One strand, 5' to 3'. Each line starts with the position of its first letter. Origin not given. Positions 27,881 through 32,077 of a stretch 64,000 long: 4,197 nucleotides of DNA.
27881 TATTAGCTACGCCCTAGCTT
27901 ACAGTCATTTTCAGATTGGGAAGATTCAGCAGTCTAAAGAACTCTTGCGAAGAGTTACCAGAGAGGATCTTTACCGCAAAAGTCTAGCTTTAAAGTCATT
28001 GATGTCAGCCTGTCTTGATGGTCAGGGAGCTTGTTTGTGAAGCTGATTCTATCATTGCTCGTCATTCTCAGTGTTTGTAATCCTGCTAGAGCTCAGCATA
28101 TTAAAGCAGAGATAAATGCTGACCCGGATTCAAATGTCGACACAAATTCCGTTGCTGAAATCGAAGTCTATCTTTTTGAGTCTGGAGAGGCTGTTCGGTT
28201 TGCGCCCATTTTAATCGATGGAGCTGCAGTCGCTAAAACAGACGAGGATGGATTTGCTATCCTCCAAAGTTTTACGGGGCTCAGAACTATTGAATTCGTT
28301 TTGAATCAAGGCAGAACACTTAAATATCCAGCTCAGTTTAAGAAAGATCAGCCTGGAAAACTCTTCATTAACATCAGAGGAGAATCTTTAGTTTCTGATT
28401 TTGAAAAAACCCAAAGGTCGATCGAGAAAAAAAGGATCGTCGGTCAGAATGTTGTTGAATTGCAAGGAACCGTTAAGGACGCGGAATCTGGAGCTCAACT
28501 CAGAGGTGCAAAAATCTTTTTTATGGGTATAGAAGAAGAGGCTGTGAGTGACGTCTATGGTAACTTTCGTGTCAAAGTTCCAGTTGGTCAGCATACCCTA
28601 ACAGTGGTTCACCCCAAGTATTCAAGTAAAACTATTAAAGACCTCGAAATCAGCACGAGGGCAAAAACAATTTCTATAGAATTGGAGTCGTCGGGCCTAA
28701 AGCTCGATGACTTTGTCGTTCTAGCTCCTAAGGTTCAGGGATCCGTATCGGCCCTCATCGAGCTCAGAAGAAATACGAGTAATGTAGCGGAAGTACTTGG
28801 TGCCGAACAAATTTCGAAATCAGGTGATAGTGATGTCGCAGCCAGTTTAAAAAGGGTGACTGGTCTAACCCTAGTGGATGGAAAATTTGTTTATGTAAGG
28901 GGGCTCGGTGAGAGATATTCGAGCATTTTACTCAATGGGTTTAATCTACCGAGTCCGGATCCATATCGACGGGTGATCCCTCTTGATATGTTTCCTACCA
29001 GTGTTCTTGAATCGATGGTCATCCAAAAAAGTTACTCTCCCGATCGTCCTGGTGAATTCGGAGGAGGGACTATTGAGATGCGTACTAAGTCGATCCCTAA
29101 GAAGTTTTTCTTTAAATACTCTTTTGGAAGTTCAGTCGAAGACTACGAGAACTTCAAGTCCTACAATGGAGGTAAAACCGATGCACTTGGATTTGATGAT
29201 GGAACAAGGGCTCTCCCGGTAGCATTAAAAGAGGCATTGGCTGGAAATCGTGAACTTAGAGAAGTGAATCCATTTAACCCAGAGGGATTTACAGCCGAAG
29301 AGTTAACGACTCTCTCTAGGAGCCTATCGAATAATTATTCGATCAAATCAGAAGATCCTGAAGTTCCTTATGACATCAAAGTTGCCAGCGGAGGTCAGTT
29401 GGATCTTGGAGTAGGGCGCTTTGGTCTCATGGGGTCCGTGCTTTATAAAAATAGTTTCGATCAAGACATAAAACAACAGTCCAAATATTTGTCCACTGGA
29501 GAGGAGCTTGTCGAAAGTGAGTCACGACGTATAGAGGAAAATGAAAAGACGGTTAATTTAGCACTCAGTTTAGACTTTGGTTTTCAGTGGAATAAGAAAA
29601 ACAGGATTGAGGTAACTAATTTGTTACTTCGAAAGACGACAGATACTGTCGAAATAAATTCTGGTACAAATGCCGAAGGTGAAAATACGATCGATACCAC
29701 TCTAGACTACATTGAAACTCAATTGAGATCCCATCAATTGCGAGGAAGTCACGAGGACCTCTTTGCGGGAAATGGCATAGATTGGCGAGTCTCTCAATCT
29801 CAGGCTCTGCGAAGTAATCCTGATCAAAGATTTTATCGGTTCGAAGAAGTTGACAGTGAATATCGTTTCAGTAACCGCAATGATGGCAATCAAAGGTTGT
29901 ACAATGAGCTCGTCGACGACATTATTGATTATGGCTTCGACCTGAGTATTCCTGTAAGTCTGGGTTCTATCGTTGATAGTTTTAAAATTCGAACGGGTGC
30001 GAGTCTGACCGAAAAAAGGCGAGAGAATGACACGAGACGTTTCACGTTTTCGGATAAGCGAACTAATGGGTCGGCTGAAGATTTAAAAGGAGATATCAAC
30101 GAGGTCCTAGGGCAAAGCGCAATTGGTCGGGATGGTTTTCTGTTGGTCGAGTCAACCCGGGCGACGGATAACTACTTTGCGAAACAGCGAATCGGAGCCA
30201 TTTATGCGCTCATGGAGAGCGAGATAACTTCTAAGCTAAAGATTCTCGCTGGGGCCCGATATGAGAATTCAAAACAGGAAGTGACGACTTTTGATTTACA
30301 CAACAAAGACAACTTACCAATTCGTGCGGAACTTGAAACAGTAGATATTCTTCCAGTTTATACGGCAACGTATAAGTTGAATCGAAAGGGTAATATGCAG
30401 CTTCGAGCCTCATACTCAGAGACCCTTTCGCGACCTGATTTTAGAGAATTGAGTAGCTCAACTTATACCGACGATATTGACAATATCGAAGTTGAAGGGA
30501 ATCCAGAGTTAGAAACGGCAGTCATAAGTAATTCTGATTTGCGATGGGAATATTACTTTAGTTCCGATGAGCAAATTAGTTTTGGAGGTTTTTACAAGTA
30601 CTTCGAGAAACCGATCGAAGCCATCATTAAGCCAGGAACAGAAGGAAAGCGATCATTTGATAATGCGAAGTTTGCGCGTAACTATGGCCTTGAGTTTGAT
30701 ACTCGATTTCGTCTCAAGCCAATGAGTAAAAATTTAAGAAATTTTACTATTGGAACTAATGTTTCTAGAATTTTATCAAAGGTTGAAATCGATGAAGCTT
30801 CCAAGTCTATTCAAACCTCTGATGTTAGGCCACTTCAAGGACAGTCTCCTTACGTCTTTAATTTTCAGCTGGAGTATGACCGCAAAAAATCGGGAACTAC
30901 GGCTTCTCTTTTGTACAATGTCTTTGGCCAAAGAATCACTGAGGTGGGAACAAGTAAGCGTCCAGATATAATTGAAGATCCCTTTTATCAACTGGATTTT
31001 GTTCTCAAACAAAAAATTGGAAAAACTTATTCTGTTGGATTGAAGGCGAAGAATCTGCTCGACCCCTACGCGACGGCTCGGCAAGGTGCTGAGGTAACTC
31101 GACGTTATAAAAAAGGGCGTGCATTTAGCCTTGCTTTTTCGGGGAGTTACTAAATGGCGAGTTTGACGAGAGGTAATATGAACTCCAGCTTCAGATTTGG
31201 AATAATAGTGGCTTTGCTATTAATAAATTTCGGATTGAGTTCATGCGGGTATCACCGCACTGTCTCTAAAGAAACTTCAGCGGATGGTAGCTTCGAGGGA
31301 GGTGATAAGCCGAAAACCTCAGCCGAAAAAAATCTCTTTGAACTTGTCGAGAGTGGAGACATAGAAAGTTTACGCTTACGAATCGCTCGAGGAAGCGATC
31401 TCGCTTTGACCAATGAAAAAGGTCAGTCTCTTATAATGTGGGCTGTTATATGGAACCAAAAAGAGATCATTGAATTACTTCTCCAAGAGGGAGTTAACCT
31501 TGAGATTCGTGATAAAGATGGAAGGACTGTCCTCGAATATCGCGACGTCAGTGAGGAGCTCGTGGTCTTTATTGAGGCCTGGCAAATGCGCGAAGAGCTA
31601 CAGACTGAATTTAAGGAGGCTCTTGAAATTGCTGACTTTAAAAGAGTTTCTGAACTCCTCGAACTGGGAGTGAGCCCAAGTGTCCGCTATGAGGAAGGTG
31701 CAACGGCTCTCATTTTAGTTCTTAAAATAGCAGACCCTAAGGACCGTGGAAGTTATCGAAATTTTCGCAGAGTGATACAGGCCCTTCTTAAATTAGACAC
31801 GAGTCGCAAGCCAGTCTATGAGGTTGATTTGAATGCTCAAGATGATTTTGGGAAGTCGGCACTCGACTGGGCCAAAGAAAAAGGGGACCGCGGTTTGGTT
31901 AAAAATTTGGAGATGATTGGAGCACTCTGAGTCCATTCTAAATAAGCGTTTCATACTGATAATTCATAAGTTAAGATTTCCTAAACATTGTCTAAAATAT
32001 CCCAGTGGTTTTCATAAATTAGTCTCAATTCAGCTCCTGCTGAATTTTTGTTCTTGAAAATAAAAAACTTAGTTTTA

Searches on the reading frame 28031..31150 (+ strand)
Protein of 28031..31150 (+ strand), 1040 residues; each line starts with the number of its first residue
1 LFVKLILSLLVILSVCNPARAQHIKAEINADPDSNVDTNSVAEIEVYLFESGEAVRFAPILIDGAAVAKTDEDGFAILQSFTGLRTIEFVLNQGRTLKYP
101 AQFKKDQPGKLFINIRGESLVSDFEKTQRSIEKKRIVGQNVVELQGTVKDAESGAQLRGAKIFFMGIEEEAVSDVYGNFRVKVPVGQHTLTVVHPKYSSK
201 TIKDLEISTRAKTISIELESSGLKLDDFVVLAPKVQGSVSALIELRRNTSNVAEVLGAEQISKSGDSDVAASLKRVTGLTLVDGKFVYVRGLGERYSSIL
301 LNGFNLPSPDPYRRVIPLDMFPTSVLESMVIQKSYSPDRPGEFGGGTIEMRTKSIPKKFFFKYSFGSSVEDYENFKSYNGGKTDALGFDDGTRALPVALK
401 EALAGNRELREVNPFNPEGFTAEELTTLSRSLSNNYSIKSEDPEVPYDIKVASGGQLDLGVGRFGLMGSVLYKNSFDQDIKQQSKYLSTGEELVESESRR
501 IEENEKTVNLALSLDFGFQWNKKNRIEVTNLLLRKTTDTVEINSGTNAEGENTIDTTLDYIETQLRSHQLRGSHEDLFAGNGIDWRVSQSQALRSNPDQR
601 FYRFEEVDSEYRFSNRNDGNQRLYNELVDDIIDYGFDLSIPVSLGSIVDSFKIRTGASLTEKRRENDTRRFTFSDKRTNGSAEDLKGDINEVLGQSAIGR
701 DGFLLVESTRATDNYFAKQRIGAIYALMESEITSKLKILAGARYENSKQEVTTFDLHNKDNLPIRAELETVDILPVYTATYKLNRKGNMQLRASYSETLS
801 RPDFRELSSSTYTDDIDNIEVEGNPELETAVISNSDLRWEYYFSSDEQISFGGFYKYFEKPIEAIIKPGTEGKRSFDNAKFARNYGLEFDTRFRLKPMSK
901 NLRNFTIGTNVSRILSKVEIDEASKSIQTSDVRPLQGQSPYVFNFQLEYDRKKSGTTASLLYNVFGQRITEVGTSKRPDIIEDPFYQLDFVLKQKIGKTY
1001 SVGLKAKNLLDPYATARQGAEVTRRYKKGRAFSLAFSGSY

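Call 20: search_protein_families(library=pfam, proteins=[window:28031-31150:+], max_evalue=0.01)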
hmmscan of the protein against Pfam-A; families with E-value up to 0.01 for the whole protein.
window:28031-31150:+ (1040 aa): 5 families
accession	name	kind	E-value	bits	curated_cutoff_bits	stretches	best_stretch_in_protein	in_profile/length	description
PF00593.30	TonB_dep_Rec_b-barrel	-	9.8e-22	78.8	27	1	513-1009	14-436/436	TonB dependent receptor-like, beta-barrel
PF13715.12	CarbopepD_reg_2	-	1e-11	45.1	32.2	1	144-230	1-88/88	CarboxypepD_reg-like domain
PF13620.12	CarboxypepD_reg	-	1e-10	42.2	32.3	1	144-217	2-80/82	Carboxypeptidase regulatory-like domain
PF07715.20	Plug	-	1.5e-09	38.7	23.9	1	247-337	3-96/107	TonB-dependent Receptor Plug Domain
PF23591.1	CILP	-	0.0013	19.2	27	0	142-196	5-58/90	Cartilage intermediate layer protein 1-like domain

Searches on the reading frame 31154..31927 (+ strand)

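Call 20: search_protein_families(library=pfam, proteins=[window:31154-31927:+], max_evalue=0.01)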
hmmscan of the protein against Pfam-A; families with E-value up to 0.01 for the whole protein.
window:31154-31927:+ (258 aa): 5 families
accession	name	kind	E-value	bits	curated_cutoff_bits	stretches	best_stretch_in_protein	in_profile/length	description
PF12796.13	Ank_2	-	3.4e-11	44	27.3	1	63-129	3-66/90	Ankyrin repeats (3 copies)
PF13637.12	Ank_4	-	2.6e-09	37.6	22.7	1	61-110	1-50/50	Ankyrin repeats (many copies)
PF00023.36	Ank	-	2.3e-06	28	21.1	1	90-121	2-33/33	Ankyrin repeat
PF13857.12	Ank_5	-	6.2e-06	26.9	27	0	81-129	7-55/56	Ankyrin repeats (many copies)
PF13606.12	Ank_3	-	0.00023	21.7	22.3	1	90-117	2-29/30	Ankyrin repeat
